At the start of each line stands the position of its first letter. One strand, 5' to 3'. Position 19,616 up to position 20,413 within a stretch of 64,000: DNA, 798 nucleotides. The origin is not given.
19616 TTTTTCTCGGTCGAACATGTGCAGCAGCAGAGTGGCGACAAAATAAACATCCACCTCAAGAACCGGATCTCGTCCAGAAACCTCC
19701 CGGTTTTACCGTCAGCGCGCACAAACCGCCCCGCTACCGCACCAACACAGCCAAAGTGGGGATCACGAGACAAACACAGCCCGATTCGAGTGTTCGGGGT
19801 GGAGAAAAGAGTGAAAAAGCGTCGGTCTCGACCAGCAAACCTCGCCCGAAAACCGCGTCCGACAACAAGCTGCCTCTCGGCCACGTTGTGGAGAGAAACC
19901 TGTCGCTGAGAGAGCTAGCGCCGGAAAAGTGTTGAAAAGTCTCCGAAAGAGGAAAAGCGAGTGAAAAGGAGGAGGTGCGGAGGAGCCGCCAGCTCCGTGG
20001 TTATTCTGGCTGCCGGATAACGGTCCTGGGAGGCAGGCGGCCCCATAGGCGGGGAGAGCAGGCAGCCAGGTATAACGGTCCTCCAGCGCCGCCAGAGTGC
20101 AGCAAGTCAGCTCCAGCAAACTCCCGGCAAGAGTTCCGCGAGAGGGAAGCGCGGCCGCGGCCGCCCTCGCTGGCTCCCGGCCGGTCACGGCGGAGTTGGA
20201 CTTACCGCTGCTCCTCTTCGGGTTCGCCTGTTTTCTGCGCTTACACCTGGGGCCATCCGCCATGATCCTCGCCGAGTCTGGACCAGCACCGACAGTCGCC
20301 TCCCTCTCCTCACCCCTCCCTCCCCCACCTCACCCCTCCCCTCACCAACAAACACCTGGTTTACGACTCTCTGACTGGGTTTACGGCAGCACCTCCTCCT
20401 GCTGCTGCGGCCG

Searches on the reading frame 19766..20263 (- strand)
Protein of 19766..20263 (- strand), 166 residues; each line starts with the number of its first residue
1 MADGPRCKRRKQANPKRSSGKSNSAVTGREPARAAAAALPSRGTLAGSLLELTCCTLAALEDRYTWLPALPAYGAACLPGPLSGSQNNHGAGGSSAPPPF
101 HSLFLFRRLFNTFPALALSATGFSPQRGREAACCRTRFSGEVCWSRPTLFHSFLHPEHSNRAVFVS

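Call 9: find_homologous_proteins(query=window:19766-20263:-, max_evalue=10)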
Query seq(166 aa) (166 aa): 52 proteins with E <= 10 among 1124 candidates.
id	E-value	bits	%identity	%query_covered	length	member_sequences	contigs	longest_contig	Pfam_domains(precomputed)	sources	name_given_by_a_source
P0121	2.1e-4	40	100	13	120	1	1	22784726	-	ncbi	ncbi:hypothetical protein PAMA_004696 [Pampus argenteus]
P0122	3.5e-3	36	100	13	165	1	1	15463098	-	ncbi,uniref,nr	ncbi:hypothetical protein D4764_15G0003940 [Takifugu flavidus]|uniref:Uncharacterized protein n=1 Ta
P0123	6.4e-3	35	79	14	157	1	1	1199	-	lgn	-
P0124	2.8e-2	33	74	16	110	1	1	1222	-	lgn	-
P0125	1.5e-1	30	37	52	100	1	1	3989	-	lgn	-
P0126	1.9e-1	30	100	11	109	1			-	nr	nr:PREDICTED: zinc finger E-box-binding homeobox 1-like [Paralichthys olivaceus]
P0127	2.2e-1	30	76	15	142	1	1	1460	-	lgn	-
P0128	2.7e-1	29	41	52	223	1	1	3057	-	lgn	-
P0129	2.9e-1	29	67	17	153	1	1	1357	-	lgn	-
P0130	3.9e-1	29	67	17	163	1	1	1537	-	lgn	-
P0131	4.1e-1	29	86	13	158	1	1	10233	-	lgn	-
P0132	5.4e-1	28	86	13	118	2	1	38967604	-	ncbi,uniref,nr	ncbi:hypothetical protein Q8A67_014131 [Cirrhinus molitorella]|uniref:Uncharacterized protein n=1 Ta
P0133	5.5e-1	28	86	13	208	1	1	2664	-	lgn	-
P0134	5.7e-1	28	100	11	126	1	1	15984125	-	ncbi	ncbi:zinc finger E-box-binding homeobox 1-like isoform X1, partial [Lates japonicus]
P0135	5.7e-1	28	86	13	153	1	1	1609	-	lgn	-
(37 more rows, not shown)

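Call 11: find_encoding_contigs(protein=P0134, flank=10000, max_places=3)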
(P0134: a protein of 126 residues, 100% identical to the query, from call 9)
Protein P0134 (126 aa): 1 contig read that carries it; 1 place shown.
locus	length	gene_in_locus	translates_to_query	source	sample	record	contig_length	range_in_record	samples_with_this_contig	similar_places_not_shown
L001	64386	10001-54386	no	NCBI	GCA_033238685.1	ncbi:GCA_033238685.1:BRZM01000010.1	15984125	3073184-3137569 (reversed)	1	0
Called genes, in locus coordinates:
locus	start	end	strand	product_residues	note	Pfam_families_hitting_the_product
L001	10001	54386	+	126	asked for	-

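Call 12: find_encoding_contigs(protein=P0121, flank=10000, max_places=3)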
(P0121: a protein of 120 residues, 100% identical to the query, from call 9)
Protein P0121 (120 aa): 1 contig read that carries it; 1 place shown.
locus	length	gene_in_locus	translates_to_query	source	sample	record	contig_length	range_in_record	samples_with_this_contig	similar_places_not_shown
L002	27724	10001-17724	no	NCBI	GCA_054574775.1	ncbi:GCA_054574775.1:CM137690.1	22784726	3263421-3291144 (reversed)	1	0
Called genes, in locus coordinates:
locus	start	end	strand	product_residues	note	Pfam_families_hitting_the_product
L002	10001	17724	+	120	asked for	-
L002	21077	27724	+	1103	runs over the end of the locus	-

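Call 13: find_encoding_contigs(protein=P0122, flank=10000, max_places=3)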
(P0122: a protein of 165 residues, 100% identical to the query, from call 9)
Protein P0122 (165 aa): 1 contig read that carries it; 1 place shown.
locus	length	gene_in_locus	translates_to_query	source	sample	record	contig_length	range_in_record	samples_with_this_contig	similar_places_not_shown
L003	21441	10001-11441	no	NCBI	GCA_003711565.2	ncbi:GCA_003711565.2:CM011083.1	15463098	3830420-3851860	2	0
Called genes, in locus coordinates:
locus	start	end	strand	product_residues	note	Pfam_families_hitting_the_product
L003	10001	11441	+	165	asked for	-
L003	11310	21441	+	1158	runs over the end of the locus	PF00096:zf-C2H2 (faint), PF05605:zf-Di19 (weak), PF13894:zf-C2H2_4 (faint), PF13465:zf-H2C2_2 (weak)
